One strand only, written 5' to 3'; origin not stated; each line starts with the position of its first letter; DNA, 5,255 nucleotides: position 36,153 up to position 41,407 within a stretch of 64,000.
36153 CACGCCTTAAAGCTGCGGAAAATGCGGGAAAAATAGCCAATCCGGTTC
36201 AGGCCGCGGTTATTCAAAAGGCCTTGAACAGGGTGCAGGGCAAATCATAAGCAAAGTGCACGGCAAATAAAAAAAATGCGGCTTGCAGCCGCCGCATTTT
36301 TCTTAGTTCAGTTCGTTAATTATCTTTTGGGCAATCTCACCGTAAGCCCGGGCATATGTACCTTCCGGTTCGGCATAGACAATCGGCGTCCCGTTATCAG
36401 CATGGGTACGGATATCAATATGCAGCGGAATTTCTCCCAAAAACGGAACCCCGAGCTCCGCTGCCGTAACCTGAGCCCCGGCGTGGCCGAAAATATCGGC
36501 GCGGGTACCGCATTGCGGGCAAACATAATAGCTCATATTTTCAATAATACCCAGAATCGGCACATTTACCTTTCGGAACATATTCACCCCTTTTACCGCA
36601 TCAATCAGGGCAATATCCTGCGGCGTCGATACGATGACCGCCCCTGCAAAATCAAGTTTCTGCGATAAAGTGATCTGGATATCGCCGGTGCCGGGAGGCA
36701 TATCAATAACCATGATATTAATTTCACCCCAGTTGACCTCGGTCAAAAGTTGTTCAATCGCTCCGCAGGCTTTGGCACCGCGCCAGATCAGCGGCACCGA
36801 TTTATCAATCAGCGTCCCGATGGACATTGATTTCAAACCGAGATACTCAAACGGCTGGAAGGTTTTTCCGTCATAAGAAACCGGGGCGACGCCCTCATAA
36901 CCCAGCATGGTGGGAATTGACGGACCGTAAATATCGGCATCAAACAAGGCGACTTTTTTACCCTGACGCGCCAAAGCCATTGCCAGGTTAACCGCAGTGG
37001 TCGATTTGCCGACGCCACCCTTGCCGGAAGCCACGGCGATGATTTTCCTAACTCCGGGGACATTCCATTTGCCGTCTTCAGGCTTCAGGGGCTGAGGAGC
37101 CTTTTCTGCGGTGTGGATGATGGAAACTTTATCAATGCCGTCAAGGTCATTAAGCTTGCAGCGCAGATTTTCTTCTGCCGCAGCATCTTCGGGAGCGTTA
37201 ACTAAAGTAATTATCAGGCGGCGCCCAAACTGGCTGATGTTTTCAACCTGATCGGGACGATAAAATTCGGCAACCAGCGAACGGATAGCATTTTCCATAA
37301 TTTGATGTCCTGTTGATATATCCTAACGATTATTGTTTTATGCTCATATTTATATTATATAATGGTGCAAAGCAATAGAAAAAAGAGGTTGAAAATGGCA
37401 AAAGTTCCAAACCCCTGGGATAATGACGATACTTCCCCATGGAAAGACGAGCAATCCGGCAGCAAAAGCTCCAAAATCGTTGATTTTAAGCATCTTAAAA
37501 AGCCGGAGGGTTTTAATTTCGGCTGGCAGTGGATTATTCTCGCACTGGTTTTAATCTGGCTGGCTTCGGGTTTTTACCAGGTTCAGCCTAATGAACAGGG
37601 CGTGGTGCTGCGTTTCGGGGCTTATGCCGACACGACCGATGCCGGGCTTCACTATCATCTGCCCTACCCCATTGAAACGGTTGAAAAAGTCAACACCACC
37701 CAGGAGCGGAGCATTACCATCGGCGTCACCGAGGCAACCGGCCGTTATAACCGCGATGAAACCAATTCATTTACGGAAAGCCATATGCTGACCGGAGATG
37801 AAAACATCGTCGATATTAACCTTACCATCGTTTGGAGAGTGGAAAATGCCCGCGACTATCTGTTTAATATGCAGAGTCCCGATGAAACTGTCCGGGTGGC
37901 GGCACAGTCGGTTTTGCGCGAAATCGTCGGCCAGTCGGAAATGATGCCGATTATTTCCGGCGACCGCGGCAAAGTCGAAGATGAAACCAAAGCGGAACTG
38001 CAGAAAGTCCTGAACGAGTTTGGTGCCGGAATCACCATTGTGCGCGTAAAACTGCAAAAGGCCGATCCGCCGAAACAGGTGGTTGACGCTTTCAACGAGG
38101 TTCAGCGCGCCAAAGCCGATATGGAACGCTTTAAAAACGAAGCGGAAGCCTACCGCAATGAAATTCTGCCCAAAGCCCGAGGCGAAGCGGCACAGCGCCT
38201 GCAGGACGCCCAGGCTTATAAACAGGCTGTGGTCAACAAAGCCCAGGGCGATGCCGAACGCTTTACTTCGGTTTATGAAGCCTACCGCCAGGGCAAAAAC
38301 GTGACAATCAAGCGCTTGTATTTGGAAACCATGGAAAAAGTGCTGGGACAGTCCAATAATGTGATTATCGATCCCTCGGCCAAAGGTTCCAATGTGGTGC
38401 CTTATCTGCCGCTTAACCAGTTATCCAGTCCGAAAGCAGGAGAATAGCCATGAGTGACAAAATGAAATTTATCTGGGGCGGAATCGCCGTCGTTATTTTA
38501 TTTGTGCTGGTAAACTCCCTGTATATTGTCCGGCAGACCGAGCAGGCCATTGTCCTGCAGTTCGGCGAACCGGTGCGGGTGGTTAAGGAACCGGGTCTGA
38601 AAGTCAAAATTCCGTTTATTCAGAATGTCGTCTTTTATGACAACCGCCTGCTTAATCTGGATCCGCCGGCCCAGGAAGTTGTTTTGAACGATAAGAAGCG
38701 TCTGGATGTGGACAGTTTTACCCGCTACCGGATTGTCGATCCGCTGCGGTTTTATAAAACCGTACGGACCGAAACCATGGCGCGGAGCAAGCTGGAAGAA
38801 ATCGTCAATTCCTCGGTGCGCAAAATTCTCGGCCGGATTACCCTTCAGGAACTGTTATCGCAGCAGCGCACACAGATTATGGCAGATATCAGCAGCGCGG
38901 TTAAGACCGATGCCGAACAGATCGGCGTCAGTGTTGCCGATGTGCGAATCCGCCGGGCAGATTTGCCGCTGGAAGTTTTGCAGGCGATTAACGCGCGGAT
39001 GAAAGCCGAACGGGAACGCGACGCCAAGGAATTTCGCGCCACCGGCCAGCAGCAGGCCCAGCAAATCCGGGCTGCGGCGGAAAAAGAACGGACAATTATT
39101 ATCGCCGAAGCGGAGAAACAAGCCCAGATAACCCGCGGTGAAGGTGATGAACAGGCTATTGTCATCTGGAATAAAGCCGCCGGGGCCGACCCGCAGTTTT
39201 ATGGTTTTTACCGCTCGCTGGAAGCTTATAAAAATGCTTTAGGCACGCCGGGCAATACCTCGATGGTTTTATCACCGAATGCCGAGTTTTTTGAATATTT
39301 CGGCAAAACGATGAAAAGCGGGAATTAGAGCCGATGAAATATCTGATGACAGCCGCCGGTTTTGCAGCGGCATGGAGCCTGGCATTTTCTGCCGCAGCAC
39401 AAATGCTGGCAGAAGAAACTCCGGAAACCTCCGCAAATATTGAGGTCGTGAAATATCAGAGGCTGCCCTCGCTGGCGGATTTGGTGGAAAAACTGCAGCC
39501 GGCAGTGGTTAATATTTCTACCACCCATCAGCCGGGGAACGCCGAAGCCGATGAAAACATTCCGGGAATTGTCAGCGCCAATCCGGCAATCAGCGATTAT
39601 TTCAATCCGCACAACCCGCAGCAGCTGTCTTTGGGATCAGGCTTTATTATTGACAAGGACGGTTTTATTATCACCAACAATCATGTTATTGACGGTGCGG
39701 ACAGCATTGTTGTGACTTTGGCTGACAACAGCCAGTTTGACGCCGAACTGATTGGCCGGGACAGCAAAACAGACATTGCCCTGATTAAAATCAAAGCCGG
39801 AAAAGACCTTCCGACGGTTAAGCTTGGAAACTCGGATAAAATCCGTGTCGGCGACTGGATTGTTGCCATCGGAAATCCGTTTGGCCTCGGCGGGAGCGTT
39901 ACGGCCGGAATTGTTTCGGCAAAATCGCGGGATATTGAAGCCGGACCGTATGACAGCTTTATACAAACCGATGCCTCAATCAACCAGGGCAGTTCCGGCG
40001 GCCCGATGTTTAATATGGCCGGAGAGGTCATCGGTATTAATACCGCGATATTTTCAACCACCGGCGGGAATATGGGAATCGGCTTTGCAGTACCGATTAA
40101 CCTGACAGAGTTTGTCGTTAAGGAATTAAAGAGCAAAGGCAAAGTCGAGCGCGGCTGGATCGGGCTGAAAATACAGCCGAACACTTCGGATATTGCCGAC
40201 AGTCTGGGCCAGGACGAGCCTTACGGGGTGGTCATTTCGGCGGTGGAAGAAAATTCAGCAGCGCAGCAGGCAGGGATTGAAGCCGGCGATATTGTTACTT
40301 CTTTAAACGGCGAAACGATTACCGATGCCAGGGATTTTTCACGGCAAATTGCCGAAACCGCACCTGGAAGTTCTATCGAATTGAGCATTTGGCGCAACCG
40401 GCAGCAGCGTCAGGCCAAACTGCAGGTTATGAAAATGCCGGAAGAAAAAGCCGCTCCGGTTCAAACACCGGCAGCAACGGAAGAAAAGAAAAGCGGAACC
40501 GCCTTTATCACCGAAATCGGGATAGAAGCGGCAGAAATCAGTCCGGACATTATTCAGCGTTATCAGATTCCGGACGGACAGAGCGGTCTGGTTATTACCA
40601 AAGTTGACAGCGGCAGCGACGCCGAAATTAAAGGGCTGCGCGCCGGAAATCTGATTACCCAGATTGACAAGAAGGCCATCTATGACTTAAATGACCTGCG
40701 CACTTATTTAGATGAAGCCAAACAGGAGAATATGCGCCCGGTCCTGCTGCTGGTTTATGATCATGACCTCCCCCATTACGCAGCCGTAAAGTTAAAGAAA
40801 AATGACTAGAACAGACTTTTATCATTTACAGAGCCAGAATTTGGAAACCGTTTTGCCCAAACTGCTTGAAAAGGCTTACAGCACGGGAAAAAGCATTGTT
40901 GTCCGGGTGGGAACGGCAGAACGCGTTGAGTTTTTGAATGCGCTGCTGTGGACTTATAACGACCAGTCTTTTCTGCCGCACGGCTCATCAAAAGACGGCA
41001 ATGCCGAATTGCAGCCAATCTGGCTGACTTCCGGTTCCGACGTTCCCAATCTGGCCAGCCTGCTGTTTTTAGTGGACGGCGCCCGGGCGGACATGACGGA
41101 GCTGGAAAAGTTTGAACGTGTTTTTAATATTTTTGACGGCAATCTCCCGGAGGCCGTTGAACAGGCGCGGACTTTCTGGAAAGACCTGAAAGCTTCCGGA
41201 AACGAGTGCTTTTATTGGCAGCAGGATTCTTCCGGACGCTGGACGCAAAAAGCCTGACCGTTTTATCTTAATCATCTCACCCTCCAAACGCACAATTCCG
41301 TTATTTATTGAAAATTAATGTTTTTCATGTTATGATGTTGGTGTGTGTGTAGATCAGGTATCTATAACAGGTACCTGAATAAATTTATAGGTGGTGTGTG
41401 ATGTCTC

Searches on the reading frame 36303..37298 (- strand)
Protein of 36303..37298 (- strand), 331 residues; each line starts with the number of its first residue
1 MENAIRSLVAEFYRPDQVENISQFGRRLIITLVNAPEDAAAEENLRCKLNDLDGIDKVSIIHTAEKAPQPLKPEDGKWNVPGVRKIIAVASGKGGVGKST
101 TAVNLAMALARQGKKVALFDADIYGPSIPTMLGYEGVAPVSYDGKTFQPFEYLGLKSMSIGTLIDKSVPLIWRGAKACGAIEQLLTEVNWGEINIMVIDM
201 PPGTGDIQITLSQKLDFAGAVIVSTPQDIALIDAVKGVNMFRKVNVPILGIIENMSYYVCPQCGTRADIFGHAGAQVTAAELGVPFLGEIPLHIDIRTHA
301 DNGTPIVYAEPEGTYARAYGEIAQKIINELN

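Call 8: search_protein_families(library=ncbifam, proteins=[window:36303-37298:-], max_evalue=0.00001)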
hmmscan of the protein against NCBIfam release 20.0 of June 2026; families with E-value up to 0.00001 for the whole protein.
window:36303-37298:- (331 aa): 20 families
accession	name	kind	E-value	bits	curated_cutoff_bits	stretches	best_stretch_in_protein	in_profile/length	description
NF008669.0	PRK11670.1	equivalog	5.3e-100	334.9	348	1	70-330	93-353/369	iron-sulfur cluster carrier protein ApbC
NF041136.1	MrpORP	equivalog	4.2e-84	282.9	450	1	83-329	4-251/365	iron-sulfur cluster carrier protein MrpORP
TIGR01969.1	minD_arch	subfamily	2e-25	89.4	201.75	2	86-138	2-54/251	cell division ATPase MinD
TIGR01968.1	minD_bact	equivalog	4.4e-16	59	212.9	1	85-135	2-52/261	septum site-determining protein MinD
NF041546.1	ParA_partition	equivalog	6e-13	48.8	180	1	86-122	1-37/203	ParA family partition ATPase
NF047398.1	AAA_KGGVGR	domain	6.9e-12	46.1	90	1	85-135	3-53/190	KGGVGR-motif variant AAA ATPase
TIGR01007.1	eps_fam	subfamily_domain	1.3e-09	37.9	108.05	1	85-127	18-60/204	polysaccharide biosynthesis tyrosine autokinase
TIGR03018.1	pepcterm_TyrKin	hypoth_equivalog_domain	6.5e-09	35.4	230.65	1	84-135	35-87/207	XrtA-associated tyrosine autokinase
TIGR03815.1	CpaE_hom_Actino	equivalog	1.8e-08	33.9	154.45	1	86-137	113-164/340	septum site-determining protein Ssd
NF008079.0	PRK10818.1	equivalog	2.8e-08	33.4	508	1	85-134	3-52/270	septum site-determining protein MinD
NF009701.0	PRK13230.1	subfamily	5.4e-08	32.2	350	1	91-122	7-38/291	nitrogenase reductase-like protein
TIGR01281.1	DPOR_bchL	equivalog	1.1e-07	31.5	345.15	1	86-122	2-37/268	ferredoxin:protochlorophyllide reductase (ATP-dependent) iron-sulfur ATP-binding protein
TIGR01287.1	nifH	equivalog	1.7e-07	30.8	394.35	0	91-128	6-43/275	nitrogenase iron protein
NF033200.1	F430_CfbC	exception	2.1e-07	30.6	402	0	87-122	3-37/260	Ni-sirohydrochlorin a,c-diamide reductive cyclase ATP-dependent reductase subunit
TIGR03371.1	cellulose_yhjQ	equivalog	2.3e-07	30.5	157.85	1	85-123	2-40/246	cellulose biosynthesis protein BcsQ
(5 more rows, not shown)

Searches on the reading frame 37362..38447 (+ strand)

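Call 8: search_protein_families(library=ncbifam, proteins=[window:37362-38447:+], max_evalue=0.00001)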
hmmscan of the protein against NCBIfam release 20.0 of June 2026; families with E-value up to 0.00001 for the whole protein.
window:37362-38447:+ (361 aa): 4 families
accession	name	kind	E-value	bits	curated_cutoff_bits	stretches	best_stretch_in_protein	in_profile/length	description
TIGR01933.1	hflK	equivalog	9.7e-85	284.1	159.4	1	71-351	1-260/261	FtsH protease activity modulator HflK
NF008181.0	PRK10930.1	equivalog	9.3e-62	209.2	660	1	59-355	85-359/419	FtsH protease activity modulator HflK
TIGR01932.1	hflC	equivalog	2.5e-11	43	134.4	1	58-206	7-149/318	protease modulator HflC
NF008259.0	PRK11029.1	equivalog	3.5e-08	32.8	427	0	194-336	171-315/334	protease modulator HflC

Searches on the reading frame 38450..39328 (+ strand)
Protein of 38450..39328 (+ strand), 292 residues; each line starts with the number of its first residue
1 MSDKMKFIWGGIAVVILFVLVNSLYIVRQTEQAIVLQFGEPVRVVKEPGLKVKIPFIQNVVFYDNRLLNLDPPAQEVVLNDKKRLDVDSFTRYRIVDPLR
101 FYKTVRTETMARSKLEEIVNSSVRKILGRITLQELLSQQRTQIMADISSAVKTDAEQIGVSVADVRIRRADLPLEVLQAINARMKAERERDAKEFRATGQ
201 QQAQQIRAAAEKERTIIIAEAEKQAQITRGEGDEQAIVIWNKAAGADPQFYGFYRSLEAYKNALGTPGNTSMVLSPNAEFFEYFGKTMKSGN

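Call 8: search_protein_families(library=ncbifam, proteins=[window:38450-39328:+], max_evalue=0.00001)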
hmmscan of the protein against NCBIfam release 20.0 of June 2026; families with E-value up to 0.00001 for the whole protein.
window:38450-39328:+ (292 aa): 4 families
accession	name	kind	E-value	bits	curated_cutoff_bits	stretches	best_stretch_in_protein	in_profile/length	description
TIGR01932.1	hflC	equivalog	1.1e-66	224.9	134.4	2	139-284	173-317/318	protease modulator HflC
NF008259.0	PRK11029.1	equivalog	1e-56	192.4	427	2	157-287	200-329/334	protease modulator HflC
TIGR01933.1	hflK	equivalog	1.9e-23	83.3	159.4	1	24-235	1-210/261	FtsH protease activity modulator HflK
NF008181.0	PRK10930.1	equivalog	3.7e-14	52.4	660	1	12-233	86-304/419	FtsH protease activity modulator HflK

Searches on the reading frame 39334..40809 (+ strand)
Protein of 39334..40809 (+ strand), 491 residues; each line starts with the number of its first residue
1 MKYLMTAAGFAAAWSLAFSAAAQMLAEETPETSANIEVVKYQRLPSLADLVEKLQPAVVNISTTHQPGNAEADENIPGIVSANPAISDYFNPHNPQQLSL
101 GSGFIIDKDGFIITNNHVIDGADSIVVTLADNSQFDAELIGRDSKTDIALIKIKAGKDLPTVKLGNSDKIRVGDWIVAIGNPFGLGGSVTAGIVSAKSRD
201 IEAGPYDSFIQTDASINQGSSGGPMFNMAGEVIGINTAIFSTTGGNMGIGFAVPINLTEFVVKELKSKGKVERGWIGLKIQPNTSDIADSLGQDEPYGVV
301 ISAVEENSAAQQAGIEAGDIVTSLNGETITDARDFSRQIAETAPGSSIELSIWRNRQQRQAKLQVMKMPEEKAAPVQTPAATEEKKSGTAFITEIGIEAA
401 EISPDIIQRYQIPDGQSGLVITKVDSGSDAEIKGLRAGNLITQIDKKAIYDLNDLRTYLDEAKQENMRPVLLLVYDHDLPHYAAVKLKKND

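Call 8: search_protein_families(library=ncbifam, proteins=[window:39334-40809:+], max_evalue=0.00001)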
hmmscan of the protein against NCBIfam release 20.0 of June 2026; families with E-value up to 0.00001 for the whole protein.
window:39334-40809:+ (491 aa): 18 families
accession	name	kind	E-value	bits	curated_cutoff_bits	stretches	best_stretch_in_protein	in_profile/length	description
TIGR02037.1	degP_htrA_DO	subfamily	6.3e-140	466.9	416.2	1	46-477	2-426/434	Do family serine endopeptidase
NF007526.1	PRK10139.1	equivalog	1.1e-94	317.8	756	1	16-460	11-434/456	serine endoprotease DegQ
NF008189.1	PRK10942.1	equivalog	8.7e-90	301.4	720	1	98-461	112-456/477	serine endoprotease DegP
NF041521.1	HhoA_HhoB_HtrA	equivalog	9.1e-89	298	450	1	48-368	4-334/335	HhoA/HhoB/HtrA family serine endopeptidase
TIGR02038.1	protease_degS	equivalog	1.7e-78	264.2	422.95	1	93-365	71-344/351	outer membrane-stress sensor serine endopeptidase DegS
NF008147.1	PRK10898.1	equivalog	1.3e-73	248.2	408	1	76-368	55-350/352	outer membrane-stress sensor serine endopeptidase DegS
NF047968.1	SerProtHtrA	equivalog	3.2e-72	243.9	470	1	72-363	62-355/357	serine protease HtrA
NF040960.1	MamE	equivalog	4.1e-71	240.4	800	2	46-263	72-292/659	magnetosome formation protease MamE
NF050055.1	SerProtHtrAMycob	equivalog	6e-55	187.1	800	1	94-367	222-498/502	serine protease HtrA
NF053637.1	SerProtHtrAspr2045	equivalog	7.9e-49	166.6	650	1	20-368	34-389/394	serine protease HtrA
NF033740.0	MarP_fam_protase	equivalog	2.2e-20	73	250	1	96-265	208-377/390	MarP family serine protease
NF040961.1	MamO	equivalog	1.5e-19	69.8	800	1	87-258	97-260/648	magnetosome protein MamO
NF041199.1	trx7_PDZ_seleno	equivalog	7.7e-15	54.7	300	1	294-366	200-273/390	Trx7/PDZ domain-containing (seleno)protein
NF040965.1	MamP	equivalog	6e-14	52.3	300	1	257-366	98-201/290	magnetosome magnetite formation protein MamP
TIGR00054.1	TIGR00054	equivalog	1.6e-12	47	147.55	1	295-372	199-274/421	RIP metalloprotease RseP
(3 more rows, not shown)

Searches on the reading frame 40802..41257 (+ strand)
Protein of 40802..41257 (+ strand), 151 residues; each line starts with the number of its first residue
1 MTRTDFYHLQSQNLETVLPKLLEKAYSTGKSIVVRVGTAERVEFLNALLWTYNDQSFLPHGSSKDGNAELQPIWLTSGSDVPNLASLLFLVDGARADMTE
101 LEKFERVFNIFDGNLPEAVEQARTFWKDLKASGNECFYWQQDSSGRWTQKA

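Call 8: search_protein_families(library=ncbifam, proteins=[window:40802-41257:+], max_evalue=0.00001)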
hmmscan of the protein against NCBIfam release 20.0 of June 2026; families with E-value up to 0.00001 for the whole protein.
window:40802-41257:+ (151 aa): 4 families
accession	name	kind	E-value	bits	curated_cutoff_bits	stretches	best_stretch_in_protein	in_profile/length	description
NF004347.0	PRK05728.1-4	equivalog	5.2e-53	179.2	132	1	1-151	1-150/150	DNA polymerase III subunit chi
NF004348.0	PRK05728.1-5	equivalog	3.4e-15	56.5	178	1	1-133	1-128/138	DNA polymerase III subunit chi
NF005172.0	PRK06646.1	equivalog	5.3e-15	55.5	260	1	7-148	7-151/154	DNA polymerase III subunit chi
NF004346.0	PRK05728.1-2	equivalog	8.2e-09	36.1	234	1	1-135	1-135/141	DNA polymerase III subunit chi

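Call 18: find_encoding_contigs(protein=window:40802-41257:+, flank=10000, max_places=10)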
Protein window:40802-41257:+ (151 aa): 12 contigs read that carry it; 10 places shown.
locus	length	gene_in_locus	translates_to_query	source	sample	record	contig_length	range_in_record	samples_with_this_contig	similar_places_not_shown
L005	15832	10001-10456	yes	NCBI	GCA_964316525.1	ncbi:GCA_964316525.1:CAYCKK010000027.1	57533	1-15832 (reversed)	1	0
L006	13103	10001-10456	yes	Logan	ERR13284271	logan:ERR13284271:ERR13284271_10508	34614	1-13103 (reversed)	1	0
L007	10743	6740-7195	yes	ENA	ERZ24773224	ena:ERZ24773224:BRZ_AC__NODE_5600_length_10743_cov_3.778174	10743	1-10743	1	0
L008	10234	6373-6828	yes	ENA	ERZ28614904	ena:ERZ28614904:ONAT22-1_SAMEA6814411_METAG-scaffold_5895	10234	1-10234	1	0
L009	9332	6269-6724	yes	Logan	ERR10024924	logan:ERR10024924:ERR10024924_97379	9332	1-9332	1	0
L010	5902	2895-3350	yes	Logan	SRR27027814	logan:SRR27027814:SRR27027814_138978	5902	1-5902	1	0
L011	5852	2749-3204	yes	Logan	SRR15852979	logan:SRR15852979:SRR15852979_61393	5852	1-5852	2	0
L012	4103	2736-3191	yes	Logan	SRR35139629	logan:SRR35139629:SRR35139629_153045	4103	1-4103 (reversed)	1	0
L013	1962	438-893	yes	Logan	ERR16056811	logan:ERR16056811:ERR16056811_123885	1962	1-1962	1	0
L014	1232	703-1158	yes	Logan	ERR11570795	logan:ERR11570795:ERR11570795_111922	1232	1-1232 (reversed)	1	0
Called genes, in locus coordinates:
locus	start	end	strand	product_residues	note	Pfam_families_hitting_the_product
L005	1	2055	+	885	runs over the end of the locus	PF10150:RNase_E_G, PF20833:RNase_E_G_Thio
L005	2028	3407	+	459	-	PF01435:Peptidase_M48, PF07719:TPR_2 (faint), PF13432:TPR_16 (weak)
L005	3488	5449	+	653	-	-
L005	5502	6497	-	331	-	PF10609:ParA, PF00142:Fer4_NifH (weak), PF01656:CbiA, PF02374:ArsA_ATPase (faint), PF07015:VirC1 (weak), PF09140:MipZ, PF13614:AAA_31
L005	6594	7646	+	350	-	PF01145:Band_7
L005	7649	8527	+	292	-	PF01145:Band_7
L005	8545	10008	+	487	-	PF00089:Trypsin, PF13365:Trypsin_2, PF14685:PDZ_Tricorn (faint), PF00595:PDZ, PF13180:PDZ_2, PF17820:PDZ_6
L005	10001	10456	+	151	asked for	PF04364:DNA_pol3_chi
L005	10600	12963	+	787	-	-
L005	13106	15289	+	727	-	-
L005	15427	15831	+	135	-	?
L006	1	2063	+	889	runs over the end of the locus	PF10150:RNase_E_G, PF20833:RNase_E_G_Thio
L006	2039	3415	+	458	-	PF01435:Peptidase_M48, PF07719:TPR_2 (faint), PF13432:TPR_16 (weak)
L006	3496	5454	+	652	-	-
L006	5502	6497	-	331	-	PF10609:ParA, PF00142:Fer4_NifH (weak), PF01656:CbiA, PF02374:ArsA_ATPase (faint), PF07015:VirC1 (weak), PF09140:MipZ, PF13614:AAA_31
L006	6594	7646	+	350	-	PF01145:Band_7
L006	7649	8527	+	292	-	PF01145:Band_7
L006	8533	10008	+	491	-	PF00089:Trypsin, PF13365:Trypsin_2, PF14685:PDZ_Tricorn (faint), PF00595:PDZ, PF13180:PDZ_2, PF17820:PDZ_6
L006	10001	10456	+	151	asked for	PF04364:DNA_pol3_chi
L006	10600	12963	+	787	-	-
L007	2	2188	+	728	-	?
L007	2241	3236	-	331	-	PF10609:ParA, PF00142:Fer4_NifH (weak), PF01656:CbiA, PF02374:ArsA_ATPase (faint), PF07015:VirC1 (weak), PF09140:MipZ, PF13614:AAA_31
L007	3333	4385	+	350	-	PF01145:Band_7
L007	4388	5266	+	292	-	PF01145:Band_7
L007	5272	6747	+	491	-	PF00089:Trypsin, PF13365:Trypsin_2, PF14685:PDZ_Tricorn (faint), PF00595:PDZ, PF13180:PDZ_2, PF17820:PDZ_6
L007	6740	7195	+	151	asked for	PF04364:DNA_pol3_chi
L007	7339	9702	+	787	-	-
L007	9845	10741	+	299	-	?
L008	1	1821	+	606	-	?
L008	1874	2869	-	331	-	PF10609:ParA, PF00142:Fer4_NifH (weak), PF01656:CbiA, PF02374:ArsA_ATPase (faint), PF07015:VirC1 (weak), PF09140:MipZ, PF13614:AAA_31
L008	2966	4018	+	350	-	PF01145:Band_7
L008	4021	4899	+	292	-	PF01145:Band_7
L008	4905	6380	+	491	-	PF00089:Trypsin, PF13365:Trypsin_2, PF14685:PDZ_Tricorn (faint), PF00595:PDZ, PF13180:PDZ_2, PF17820:PDZ_6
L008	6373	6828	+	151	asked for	PF04364:DNA_pol3_chi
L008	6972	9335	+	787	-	-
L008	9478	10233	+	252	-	?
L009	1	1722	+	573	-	?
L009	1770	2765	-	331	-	PF10609:ParA, PF00142:Fer4_NifH (weak), PF01656:CbiA, PF02374:ArsA_ATPase (faint), PF07015:VirC1 (weak), PF09140:MipZ, PF13614:AAA_31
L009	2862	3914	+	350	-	PF01145:Band_7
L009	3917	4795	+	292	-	PF01145:Band_7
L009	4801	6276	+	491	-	PF00089:Trypsin, PF13365:Trypsin_2, PF14685:PDZ_Tricorn (faint), PF00595:PDZ, PF13180:PDZ_2, PF17820:PDZ_6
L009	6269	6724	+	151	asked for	PF04364:DNA_pol3_chi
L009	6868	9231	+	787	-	-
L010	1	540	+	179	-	?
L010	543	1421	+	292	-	PF01145:Band_7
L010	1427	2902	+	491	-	PF00089:Trypsin, PF13365:Trypsin_2, PF14685:PDZ_Tricorn (faint), PF00595:PDZ, PF13180:PDZ_2, PF17820:PDZ_6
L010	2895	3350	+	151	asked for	PF04364:DNA_pol3_chi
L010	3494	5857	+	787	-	-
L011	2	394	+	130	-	?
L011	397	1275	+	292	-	PF01145:Band_7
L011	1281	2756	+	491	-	PF00089:Trypsin, PF13365:Trypsin_2, PF14685:PDZ_Tricorn (faint), PF00595:PDZ, PF13180:PDZ_2, PF17820:PDZ_6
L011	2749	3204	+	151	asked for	PF04364:DNA_pol3_chi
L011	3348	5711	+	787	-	-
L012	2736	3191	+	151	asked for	PF04364:DNA_pol3_chi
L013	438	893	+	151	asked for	PF04364:DNA_pol3_chi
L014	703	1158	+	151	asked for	PF04364:DNA_pol3_chi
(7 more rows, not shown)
